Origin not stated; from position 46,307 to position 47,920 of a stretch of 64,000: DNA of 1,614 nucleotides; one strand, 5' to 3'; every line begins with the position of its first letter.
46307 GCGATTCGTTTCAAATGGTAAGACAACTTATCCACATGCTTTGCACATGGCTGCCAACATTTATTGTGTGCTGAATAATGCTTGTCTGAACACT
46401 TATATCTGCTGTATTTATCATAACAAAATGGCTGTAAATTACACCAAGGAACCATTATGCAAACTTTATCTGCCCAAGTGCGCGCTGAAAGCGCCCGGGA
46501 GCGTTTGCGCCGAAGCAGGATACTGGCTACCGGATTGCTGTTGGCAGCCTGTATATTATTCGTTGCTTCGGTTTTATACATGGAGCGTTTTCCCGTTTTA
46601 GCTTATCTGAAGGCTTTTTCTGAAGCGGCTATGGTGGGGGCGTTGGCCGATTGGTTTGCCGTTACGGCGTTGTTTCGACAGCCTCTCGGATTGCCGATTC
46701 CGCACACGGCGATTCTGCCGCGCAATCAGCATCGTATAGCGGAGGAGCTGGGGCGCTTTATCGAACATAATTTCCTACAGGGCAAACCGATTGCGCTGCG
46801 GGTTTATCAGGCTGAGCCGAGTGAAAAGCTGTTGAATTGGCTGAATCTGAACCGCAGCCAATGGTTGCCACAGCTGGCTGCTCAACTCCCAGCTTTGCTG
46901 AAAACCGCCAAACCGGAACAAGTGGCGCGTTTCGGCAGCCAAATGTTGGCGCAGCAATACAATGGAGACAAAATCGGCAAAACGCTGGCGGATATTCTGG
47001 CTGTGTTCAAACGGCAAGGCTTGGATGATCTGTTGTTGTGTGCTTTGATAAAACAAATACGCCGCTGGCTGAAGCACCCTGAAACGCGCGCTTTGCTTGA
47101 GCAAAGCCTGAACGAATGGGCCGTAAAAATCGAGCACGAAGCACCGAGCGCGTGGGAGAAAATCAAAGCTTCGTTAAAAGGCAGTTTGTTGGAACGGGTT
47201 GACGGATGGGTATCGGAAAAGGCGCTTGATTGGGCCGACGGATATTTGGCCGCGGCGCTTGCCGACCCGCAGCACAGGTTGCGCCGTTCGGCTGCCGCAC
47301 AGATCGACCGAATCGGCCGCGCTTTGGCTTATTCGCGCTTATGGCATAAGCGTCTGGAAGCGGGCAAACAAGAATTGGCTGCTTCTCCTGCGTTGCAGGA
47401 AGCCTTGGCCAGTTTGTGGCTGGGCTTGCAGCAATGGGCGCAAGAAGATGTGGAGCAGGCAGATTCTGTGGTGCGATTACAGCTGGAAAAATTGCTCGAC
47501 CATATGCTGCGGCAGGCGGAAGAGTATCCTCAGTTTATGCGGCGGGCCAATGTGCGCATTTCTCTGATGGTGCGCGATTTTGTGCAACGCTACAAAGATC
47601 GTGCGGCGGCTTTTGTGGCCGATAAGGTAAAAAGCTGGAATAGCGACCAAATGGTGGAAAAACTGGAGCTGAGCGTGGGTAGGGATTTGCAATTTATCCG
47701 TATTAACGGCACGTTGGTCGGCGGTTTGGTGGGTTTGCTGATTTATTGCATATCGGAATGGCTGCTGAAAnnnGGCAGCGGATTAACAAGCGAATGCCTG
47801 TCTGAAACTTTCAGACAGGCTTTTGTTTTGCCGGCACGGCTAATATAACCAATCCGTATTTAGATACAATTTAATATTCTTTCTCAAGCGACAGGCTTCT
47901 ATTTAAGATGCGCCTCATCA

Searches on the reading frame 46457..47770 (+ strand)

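Call 31: search_protein_families(library=pfam, proteins=[window:46457-47770:+], max_evalue=0.00001)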
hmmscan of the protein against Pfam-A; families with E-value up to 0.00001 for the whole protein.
window:46457-47770:+ (438 aa): 1 family
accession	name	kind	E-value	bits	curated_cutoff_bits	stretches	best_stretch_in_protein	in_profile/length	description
PF04286.17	DUF445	-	1.6e-84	285.4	33.8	1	56-435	2-367/368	Protein of unknown function (DUF445)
